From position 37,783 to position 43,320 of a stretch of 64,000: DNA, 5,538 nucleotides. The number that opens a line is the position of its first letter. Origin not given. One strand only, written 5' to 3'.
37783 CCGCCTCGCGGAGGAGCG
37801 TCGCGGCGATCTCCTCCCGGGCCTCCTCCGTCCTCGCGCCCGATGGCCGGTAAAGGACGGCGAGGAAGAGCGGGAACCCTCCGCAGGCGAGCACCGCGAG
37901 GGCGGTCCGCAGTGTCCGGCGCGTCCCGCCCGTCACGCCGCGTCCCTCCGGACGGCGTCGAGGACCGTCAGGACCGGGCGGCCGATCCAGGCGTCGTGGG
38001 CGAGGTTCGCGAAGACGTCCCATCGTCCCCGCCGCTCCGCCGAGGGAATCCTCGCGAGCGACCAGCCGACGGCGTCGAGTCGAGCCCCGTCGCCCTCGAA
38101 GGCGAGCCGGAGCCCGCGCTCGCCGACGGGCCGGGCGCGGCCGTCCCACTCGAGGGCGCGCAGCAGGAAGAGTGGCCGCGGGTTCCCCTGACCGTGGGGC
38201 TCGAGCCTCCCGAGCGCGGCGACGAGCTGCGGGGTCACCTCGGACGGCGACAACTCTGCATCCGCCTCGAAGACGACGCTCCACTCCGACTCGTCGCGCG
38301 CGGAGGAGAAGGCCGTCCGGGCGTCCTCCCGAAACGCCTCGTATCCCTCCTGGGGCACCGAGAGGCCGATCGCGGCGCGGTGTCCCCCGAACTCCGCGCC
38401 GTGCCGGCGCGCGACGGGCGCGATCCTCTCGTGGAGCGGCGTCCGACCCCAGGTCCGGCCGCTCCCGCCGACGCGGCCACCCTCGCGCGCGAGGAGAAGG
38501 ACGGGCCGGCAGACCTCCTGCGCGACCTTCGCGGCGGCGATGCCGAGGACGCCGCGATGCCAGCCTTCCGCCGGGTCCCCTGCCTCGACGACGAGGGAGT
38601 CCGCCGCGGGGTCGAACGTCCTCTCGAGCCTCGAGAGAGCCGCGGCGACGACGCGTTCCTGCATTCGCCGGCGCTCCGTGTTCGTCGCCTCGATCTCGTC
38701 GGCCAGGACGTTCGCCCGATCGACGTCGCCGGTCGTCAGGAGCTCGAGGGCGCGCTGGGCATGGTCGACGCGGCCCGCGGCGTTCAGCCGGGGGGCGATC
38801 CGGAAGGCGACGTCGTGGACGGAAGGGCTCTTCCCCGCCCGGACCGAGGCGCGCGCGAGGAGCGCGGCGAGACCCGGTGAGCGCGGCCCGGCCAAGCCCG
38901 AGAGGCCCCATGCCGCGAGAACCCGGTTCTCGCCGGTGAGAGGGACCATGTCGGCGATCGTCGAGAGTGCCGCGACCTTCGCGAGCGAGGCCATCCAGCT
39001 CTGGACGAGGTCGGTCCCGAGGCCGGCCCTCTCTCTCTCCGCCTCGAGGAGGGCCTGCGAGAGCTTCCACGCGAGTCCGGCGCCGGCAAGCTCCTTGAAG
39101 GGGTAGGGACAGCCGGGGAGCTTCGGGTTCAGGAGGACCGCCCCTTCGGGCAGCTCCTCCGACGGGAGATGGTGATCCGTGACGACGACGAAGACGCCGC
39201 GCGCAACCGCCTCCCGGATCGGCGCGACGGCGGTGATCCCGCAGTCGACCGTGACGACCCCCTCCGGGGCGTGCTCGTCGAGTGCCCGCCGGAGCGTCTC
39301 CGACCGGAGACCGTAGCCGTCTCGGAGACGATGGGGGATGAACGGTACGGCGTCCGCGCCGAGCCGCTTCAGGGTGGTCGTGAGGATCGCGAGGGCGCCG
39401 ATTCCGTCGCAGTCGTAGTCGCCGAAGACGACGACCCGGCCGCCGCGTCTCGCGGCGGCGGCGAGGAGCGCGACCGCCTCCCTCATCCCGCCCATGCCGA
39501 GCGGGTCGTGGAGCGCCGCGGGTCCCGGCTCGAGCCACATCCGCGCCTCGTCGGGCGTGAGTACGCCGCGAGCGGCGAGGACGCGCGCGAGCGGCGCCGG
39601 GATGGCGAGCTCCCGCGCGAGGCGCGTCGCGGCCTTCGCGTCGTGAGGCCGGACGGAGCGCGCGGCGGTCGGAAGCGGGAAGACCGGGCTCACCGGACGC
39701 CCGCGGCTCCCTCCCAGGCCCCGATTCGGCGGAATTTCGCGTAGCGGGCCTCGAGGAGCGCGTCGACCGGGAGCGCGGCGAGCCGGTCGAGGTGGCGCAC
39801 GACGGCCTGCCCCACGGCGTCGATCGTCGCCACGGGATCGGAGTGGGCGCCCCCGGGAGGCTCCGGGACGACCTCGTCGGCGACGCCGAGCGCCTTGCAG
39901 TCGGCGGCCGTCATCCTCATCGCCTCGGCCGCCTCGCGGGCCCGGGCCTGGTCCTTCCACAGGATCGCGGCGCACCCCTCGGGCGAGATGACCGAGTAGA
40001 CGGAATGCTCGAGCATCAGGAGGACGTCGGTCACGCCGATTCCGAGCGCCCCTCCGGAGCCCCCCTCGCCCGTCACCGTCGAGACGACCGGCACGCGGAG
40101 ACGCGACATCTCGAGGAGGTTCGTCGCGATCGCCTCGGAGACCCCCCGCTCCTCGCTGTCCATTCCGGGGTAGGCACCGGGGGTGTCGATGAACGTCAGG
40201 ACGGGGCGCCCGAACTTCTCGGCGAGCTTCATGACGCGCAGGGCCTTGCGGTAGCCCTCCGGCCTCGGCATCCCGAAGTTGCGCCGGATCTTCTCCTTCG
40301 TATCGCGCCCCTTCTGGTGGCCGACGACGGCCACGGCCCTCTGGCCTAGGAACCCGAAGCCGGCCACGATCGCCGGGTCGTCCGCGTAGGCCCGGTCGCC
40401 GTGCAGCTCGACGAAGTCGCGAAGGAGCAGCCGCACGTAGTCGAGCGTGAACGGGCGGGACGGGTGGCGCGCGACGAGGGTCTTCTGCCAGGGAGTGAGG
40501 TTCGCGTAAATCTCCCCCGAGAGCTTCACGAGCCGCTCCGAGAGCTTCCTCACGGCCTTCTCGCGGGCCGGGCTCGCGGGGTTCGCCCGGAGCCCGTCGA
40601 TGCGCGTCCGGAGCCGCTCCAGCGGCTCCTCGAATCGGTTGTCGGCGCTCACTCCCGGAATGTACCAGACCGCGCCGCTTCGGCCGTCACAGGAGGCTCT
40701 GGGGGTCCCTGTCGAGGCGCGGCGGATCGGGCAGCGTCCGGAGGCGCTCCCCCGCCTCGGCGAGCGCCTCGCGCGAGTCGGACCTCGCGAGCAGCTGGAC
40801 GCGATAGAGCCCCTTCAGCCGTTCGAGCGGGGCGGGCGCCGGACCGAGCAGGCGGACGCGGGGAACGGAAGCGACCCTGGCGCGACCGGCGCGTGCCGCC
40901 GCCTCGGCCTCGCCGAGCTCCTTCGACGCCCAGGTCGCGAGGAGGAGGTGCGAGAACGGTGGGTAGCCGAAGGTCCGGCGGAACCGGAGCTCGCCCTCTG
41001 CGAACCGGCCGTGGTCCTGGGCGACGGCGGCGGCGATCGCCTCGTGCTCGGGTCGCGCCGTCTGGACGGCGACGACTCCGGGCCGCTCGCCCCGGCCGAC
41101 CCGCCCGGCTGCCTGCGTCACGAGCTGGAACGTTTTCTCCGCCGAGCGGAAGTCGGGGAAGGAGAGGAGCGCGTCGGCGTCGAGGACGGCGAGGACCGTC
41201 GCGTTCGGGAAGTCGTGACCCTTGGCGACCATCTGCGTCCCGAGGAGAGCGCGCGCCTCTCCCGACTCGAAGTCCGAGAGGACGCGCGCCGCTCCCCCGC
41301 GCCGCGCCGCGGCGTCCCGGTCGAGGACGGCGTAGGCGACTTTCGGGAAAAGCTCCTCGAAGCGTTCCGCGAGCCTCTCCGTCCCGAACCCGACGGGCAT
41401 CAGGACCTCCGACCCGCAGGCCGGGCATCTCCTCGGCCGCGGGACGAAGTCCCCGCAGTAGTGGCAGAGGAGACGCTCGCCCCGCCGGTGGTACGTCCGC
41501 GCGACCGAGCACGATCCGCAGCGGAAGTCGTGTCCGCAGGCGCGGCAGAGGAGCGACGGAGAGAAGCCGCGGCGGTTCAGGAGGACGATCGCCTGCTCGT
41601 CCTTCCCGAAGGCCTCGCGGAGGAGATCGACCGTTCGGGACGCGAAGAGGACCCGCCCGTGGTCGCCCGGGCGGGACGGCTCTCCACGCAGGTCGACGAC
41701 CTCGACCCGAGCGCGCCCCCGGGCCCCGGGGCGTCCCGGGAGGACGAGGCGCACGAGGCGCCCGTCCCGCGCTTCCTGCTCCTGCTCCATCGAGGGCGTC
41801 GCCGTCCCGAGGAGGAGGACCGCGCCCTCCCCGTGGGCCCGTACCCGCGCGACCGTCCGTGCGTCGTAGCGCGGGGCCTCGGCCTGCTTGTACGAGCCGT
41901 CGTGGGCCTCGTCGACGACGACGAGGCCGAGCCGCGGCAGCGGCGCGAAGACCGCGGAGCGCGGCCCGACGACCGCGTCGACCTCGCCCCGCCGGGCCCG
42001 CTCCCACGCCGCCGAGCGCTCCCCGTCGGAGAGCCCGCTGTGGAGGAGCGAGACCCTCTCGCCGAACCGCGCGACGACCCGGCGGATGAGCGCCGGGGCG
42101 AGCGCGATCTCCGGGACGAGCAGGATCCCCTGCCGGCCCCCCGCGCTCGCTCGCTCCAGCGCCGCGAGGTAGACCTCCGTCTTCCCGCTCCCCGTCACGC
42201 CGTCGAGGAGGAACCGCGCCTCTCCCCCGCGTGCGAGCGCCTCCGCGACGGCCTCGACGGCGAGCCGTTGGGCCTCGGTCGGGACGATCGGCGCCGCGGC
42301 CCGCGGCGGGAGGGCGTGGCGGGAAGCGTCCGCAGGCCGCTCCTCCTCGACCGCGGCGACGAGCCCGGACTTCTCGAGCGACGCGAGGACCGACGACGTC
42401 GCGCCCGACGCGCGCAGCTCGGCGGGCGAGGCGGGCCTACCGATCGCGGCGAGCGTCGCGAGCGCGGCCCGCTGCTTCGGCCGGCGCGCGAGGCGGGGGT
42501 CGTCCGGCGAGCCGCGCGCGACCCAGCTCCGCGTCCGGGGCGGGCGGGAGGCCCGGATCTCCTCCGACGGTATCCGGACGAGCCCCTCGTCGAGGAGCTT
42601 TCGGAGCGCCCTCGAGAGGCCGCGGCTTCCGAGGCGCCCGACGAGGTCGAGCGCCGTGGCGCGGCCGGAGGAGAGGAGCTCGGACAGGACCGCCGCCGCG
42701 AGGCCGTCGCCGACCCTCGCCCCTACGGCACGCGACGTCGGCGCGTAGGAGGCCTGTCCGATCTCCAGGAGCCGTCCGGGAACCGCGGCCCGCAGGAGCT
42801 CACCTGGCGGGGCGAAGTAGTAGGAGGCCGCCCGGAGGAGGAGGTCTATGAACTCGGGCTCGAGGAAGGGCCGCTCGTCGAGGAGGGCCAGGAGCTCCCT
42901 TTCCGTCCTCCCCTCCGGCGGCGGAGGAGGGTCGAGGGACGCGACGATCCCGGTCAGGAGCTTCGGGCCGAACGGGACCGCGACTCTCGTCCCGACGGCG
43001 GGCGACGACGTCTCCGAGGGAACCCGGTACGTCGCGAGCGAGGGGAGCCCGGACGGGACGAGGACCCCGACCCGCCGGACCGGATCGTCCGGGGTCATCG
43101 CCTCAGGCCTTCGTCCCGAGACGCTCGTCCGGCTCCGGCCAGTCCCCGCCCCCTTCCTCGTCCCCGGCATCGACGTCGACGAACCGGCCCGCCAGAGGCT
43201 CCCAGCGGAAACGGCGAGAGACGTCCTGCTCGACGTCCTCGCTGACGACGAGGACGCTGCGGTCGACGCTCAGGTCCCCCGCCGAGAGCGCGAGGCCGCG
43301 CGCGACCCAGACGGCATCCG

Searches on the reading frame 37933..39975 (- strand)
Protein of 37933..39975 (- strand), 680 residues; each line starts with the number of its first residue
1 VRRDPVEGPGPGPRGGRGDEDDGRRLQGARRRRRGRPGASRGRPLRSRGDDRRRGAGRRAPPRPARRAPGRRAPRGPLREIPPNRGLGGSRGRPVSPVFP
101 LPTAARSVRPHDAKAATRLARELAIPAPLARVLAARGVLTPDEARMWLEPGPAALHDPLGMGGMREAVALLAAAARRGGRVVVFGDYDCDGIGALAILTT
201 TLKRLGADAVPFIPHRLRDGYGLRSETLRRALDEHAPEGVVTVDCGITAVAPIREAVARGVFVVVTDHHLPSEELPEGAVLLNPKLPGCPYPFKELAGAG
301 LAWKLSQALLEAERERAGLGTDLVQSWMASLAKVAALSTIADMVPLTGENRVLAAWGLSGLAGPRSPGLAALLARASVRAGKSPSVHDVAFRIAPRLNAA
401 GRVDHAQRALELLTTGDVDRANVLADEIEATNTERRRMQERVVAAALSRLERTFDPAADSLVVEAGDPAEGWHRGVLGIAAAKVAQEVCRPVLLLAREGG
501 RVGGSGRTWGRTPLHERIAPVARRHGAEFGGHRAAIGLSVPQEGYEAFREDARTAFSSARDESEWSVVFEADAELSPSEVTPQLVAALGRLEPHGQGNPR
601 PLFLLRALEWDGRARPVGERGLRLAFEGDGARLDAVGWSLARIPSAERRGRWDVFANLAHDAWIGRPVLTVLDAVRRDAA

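Call 25: search_protein_families(library=pfam, proteins=[window:37933-39975:-], max_evalue=0.00001)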
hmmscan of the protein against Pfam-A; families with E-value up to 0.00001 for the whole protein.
window:37933-39975:- (680 aa): 3 families
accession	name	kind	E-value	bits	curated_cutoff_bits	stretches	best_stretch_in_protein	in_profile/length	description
PF01368.27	DHH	-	5.1e-20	72.5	28.1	1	180-311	1-104/125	DHH family, N-terminal domain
PF17768.7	RecJ_OB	-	3.8e-16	59.5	27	1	572-667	2-99/107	RecJ OB domain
PF02272.25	DHHA1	-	3.1e-09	37.7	25.9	1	469-556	10-100/102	DHHA1 domain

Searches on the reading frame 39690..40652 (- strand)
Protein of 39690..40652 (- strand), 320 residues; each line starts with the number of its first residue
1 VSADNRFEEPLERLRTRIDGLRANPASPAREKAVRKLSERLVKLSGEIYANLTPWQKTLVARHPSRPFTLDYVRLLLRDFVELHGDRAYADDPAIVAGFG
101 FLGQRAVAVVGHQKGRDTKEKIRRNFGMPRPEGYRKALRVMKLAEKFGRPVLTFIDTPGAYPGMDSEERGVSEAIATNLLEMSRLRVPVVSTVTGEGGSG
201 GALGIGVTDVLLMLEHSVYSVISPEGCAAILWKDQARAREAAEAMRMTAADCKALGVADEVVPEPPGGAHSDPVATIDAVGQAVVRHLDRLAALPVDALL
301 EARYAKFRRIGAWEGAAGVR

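Call 25: search_protein_families(library=pfam, proteins=[window:39690-40652:-], max_evalue=0.00001)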
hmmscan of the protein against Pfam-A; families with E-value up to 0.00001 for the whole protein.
window:39690-40652:- (320 aa): 2 families
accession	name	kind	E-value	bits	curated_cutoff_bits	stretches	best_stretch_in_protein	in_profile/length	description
PF03255.19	ACCA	-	1e-135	452.3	23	1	7-311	4-310/310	Acetyl co-enzyme A carboxylase carboxyltransferase-like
PF01039.27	Carboxyl_trans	-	3.2e-17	62.8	22.3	1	79-244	272-433/493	Carboxyl transferase domain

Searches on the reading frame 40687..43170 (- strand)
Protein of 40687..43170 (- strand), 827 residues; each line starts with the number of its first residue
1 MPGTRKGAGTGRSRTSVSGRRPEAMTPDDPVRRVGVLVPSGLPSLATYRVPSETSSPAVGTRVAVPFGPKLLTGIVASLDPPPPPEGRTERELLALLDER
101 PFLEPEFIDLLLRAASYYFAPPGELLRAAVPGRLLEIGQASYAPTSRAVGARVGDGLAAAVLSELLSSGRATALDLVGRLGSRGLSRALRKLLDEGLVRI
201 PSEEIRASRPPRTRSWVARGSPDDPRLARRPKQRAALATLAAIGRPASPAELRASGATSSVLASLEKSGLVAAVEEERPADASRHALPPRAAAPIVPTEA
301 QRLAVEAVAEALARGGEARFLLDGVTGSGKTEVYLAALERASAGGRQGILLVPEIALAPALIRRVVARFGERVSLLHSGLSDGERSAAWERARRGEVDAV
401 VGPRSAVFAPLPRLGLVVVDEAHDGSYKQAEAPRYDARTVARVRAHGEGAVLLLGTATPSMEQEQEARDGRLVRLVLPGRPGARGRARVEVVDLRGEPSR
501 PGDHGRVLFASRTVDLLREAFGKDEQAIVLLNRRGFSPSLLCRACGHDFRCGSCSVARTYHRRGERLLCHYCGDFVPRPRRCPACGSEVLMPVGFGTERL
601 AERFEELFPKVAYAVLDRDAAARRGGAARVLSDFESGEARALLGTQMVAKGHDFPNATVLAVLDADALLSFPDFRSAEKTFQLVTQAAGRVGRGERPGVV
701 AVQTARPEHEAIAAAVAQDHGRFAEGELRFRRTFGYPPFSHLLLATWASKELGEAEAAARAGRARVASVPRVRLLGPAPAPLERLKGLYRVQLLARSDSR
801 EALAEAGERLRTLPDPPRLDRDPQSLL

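Call 25: search_protein_families(library=pfam, proteins=[window:40687-43170:-], max_evalue=0.00001)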
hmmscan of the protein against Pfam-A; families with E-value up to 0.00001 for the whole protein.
window:40687-43170:- (827 aa): 6 families
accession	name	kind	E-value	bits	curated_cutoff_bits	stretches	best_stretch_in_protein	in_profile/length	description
PF17764.6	PriA_3primeBD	-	4e-20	71.9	22.7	1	36-131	2-96/96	3'DNA-binding domain (3'BD)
PF00270.35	DEAD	-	1.1e-13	51.7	26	1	302-463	5-163/167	DEAD/DEAH box helicase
PF18074.6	PriA_C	-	4.3e-12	47.1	26.9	1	738-811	1-77/95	Primosomal protein N C-terminal domain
PF04851.21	ResIII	-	3.9e-09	37.1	22.5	1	296-460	3-163/164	Type III restriction enzyme, res subunit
PF00271.37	Helicase_C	-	2.3e-08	34.7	23.5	0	627-693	54-108/110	Helicase conserved C-terminal domain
PF18319.7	Zn_ribbon_PriA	-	6.6e-07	29.6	26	1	551-573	1-23/27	PriA DNA helicase Cys-rich region (CRR) domain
